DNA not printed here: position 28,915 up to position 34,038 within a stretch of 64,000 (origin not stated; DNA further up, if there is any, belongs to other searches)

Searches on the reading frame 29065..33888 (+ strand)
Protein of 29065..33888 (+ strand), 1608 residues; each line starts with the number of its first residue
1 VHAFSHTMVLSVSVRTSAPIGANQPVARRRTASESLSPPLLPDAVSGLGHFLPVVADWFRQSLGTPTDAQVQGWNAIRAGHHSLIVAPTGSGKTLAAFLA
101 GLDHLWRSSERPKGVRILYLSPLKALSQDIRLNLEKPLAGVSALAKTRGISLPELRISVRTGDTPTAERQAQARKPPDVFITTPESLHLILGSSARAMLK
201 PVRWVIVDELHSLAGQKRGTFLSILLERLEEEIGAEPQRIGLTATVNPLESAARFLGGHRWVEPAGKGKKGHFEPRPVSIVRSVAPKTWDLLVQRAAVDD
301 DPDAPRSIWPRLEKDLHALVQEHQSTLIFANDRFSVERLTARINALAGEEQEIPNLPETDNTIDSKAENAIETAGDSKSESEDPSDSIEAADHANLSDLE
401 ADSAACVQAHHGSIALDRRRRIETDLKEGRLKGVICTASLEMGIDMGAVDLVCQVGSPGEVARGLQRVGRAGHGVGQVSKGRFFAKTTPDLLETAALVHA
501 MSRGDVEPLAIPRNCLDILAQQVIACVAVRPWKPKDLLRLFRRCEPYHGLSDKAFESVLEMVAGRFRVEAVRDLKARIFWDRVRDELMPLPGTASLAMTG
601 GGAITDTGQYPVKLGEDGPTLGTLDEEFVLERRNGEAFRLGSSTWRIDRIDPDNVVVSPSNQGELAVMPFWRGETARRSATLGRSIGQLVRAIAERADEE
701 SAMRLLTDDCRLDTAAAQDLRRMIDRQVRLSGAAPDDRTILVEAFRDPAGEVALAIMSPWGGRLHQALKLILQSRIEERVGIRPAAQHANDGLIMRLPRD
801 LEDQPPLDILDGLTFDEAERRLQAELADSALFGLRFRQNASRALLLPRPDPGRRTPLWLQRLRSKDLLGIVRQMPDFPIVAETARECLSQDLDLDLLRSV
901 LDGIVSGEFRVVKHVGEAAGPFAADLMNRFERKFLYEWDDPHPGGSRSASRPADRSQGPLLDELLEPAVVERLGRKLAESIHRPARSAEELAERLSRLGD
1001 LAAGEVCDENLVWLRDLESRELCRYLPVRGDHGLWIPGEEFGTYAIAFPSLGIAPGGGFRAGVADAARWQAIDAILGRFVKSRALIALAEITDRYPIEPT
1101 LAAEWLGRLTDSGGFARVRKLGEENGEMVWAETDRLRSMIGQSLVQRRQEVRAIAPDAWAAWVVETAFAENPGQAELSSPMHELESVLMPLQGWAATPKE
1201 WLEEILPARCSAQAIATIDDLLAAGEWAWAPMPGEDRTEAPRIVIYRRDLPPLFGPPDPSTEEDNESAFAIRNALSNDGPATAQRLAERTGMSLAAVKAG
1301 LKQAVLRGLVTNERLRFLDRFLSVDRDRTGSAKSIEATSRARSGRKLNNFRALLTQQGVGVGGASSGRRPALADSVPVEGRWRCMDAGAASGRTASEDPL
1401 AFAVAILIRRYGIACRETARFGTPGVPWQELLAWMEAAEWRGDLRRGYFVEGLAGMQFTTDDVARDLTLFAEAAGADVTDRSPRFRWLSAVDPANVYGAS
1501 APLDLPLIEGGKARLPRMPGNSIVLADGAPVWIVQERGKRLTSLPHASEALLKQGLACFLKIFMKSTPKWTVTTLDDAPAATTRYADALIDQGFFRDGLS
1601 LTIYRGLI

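Call 88: search_protein_families(library=pfam, proteins=[window:29065-33888:+], max_evalue=0.001)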
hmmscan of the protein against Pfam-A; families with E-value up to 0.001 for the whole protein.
window:29065-33888:+ (1608 aa): 6 families
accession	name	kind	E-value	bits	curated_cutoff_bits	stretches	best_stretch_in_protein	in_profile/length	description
PF08494.16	DEAD_assoc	-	1.1e-46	159.6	23.5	1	735-923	2-191/191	DEAD/H associated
PF19306.5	WH_Lhr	-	8.7e-37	126.5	27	1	500-662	2-163/168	Large helicase-related protein, winged helix domain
PF00270.35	DEAD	-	3.4e-28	98.9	26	1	67-247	1-161/167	DEAD/DEAH box helicase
PF23234.1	WH4_Lhr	-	6.8e-16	58.1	27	1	1397-1475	5-83/87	Large helicase-related protein, winged-helix domain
PF00271.37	Helicase_C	-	3e-10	40.8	23.5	1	404-472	39-107/110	Helicase conserved C-terminal domain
PF04851.21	ResIII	-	6e-08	33.2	22.5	1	79-246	22-162/164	Type III restriction enzyme, res subunit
